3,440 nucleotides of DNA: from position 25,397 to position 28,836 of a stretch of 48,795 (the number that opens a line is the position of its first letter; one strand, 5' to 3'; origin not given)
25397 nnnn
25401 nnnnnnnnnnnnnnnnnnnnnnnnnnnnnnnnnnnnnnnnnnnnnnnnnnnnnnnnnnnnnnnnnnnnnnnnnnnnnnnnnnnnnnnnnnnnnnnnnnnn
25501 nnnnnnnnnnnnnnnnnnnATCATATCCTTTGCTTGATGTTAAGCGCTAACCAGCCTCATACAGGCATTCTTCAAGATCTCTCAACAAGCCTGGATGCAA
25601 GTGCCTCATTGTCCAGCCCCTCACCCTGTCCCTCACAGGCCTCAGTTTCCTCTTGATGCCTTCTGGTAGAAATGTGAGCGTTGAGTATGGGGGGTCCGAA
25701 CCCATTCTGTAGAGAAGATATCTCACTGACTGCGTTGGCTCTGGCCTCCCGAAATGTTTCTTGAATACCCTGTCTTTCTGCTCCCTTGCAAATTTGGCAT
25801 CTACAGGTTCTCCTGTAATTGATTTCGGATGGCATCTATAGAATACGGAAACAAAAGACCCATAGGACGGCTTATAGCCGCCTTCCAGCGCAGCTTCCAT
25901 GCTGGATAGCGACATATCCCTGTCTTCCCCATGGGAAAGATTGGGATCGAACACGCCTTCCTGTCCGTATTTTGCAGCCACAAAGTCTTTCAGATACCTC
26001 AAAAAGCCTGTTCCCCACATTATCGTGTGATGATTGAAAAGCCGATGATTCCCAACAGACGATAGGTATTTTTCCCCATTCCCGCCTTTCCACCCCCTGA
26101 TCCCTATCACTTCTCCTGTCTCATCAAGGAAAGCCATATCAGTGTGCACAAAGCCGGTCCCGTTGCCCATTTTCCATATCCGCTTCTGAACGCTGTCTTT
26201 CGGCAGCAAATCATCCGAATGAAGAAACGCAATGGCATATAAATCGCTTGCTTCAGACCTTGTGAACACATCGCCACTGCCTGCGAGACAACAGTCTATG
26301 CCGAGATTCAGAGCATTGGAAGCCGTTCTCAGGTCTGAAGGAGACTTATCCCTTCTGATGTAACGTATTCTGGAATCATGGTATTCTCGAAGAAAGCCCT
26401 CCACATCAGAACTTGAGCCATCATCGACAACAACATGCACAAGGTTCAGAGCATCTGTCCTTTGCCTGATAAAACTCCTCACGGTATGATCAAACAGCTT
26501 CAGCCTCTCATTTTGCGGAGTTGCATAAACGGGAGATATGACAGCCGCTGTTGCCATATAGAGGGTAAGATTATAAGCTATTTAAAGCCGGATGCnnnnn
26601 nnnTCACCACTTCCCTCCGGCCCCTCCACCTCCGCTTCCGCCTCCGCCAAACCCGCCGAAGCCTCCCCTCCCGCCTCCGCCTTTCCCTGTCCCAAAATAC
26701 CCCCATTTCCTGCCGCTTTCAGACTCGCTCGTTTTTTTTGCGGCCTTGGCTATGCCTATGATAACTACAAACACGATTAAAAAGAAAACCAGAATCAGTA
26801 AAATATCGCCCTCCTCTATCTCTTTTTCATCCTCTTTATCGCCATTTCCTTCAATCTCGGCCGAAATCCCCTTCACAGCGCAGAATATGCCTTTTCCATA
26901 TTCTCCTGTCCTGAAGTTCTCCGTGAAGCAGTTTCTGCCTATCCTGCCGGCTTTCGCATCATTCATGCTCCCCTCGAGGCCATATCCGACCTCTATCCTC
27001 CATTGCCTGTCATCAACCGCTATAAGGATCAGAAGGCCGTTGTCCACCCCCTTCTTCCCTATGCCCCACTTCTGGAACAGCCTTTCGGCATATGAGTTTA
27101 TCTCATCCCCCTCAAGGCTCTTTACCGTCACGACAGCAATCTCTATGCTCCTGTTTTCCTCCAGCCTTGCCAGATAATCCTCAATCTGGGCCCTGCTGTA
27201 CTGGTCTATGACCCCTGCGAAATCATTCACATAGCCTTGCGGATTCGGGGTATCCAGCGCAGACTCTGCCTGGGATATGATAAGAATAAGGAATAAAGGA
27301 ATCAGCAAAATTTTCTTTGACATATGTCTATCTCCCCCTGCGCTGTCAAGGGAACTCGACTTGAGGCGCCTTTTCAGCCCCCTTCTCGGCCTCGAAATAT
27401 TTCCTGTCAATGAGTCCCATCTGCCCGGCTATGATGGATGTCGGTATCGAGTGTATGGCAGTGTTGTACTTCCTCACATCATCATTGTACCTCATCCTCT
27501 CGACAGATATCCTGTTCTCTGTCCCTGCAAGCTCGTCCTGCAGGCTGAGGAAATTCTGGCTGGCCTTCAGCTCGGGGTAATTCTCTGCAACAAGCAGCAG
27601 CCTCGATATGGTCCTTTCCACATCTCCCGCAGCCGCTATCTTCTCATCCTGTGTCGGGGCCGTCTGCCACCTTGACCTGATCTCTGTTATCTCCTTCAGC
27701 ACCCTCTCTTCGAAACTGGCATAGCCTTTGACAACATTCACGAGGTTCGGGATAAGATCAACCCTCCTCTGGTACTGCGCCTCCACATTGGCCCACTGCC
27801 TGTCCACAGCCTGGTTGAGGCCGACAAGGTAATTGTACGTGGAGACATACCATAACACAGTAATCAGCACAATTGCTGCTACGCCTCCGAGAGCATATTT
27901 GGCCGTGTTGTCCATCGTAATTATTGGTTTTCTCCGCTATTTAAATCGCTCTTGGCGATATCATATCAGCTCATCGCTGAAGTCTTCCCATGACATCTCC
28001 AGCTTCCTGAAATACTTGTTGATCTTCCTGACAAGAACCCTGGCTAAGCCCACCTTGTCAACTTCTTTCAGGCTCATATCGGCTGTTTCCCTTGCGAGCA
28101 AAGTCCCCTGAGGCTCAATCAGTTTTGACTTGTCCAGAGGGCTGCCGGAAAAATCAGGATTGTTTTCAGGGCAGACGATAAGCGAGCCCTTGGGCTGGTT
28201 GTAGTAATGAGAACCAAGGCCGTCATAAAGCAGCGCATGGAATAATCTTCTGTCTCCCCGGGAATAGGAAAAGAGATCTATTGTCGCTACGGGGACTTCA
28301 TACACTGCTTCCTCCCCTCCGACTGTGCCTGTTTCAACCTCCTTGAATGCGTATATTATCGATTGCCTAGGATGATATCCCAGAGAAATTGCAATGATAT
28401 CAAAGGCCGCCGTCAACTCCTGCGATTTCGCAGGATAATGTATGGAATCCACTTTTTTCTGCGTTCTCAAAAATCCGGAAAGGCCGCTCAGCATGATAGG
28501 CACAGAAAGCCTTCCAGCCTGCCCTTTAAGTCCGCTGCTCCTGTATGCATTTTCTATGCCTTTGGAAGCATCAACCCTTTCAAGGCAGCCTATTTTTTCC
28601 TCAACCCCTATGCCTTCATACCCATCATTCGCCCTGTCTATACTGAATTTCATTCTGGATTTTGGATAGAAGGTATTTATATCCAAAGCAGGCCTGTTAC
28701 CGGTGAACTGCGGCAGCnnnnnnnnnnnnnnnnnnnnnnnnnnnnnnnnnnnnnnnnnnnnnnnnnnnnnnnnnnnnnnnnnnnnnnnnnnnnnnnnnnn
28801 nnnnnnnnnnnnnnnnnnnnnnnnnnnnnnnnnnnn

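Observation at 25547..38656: A FlaI/PilB-type ATPase heads a 13-kb same-strand gene string with a giant adhesin-like protein but no FlaJ/TadC-type platform gene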

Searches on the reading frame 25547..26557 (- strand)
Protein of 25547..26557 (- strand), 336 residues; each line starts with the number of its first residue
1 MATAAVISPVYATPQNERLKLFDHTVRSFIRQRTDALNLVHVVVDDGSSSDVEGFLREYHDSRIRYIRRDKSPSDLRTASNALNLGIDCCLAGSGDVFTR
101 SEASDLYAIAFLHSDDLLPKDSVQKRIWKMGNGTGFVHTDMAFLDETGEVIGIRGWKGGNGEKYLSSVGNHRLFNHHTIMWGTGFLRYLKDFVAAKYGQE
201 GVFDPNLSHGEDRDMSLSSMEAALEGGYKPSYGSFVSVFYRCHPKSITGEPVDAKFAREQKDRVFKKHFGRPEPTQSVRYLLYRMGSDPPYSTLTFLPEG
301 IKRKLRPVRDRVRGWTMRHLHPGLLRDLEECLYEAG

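Call 5: search_protein_families(library=pfam, proteins=[window:25547-26557:-], max_evalue=0.01)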
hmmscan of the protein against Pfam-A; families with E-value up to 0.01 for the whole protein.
window:25547-26557:- (336 aa): 1 family
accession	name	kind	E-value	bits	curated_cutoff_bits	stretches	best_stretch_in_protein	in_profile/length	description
PF00535.33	Glycos_transf_2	-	2.2e-07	31.4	23.3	1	16-135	8-109/168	Glycosyl transferase family 2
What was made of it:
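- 25547..27915 (-): LemA (27346-27915), TPM-domain protein (26604-27323/27410) and GT2 glycosyltransferase (25547-26557). These are same-strand neighbours not found with the ATPase or giant in any relative examined. Pfam (call 5).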

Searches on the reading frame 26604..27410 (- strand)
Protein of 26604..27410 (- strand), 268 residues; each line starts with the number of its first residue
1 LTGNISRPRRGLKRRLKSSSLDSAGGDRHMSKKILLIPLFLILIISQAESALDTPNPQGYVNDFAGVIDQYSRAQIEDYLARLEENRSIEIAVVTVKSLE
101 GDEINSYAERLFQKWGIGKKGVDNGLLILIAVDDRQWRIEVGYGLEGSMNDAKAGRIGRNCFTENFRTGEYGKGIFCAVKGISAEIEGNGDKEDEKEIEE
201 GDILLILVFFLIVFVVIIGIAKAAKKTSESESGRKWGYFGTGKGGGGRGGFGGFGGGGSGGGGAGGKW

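Call 5: search_protein_families(library=pfam, proteins=[window:26604-27410:-], max_evalue=0.01)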
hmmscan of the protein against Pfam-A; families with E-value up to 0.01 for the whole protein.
window:26604-27410:- (268 aa): 2 families
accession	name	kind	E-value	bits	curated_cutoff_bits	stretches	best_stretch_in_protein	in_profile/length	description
PF04536.20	TPM_phosphatase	-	1.7e-42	144.8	22.1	1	61-183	1-123/125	TPM domain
PF07172.16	GRP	-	0.00016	22.7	30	1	204-265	7-66/90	Glycine rich protein family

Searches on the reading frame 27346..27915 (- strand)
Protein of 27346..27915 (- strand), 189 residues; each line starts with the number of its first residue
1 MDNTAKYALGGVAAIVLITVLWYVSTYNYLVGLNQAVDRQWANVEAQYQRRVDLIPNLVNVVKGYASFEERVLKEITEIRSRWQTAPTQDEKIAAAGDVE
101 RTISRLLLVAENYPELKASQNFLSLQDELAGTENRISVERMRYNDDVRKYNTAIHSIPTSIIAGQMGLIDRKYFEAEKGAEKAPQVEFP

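Call 5: search_protein_families(library=pfam, proteins=[window:27346-27915:-], max_evalue=0.01)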
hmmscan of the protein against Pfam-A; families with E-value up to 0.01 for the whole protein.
window:27346-27915:- (189 aa): 2 families
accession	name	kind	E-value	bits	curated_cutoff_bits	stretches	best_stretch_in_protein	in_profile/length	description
PF04011.17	LemA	-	8.3e-57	191.6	26.2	1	40-188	1-149/149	LemA family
PF25474.1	TPR_TmcB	-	0.00049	20.5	27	1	30-75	59-104/125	TmcB, TPR repeats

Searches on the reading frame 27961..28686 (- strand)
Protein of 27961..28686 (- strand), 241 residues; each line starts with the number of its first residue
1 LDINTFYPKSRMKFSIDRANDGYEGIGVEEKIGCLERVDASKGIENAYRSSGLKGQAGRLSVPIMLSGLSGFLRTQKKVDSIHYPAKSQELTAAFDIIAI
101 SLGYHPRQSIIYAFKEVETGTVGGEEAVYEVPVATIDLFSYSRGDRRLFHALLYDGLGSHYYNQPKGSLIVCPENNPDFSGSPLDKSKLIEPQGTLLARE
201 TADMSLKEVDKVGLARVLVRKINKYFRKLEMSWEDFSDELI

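Call 5: search_protein_families(library=pfam, proteins=[window:27961-28686:-], max_evalue=0.01)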
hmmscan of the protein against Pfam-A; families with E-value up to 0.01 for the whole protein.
window:27961-28686:- (241 aa): 0 families

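Call 9: search_protein_families(library=ncbifam, proteins=[window:27961-28686:-], max_evalue=0.01)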
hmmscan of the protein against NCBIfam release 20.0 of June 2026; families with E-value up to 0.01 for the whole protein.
window:27961-28686:- (241 aa): 0 families

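Call 53: search_protein_families(library=ncbifam, proteins=[window:27961-28686:-], max_evalue=0.001)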
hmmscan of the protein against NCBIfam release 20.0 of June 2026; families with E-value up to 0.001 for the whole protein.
window:27961-28686:- (241 aa): 0 families
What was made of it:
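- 27961..28686 (-): 241-aa cytoplasmic protein of unknown function (likely start 28653). It occupies the position held by a KaiC-like ATPase in relatives. No Pfam or NCBIfam hit (calls 5, 9, 53).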

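Call 77: predict_structure(protein=window:27961-28686:-)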
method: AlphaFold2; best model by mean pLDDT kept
length: 241 residues; sequences in the alignment: 1
mean_pLDDT: 31.3   pTM: 0.19
mean pLDDT of the five models: 31.3, 27.3, 26.9, 26.5, 25.6
residues with pLDDT >= 90: 0; 70-90: 0; 50-70: 0; < 50: 241
segments of 3 or more residues with pLDDT < 50: 1-241
pLDDT, mean of each block of 10 residues (from residue 1): 25 26 26 29 35 31 29 25 28 32 32 35 32 36 33 34 29 28 29 29 36 34 37 41 34
secondary structure, 60 per line:
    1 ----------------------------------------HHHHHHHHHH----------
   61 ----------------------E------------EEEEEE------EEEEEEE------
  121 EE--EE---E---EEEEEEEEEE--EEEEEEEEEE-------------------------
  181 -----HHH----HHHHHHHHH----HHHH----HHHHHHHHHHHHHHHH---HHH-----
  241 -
elements in order: H41-50 E96-101 E108-114 E134-143 E146-155 H193-201 H206-209 H214-229
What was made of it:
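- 27961..28686 (-): The AF2 model was unusable, pLDDT 31 (call 77).
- Tried and rejected: The AF2 single-sequence model of u241 was unusable at pLDDT 31, so no fold search was run (call 77).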
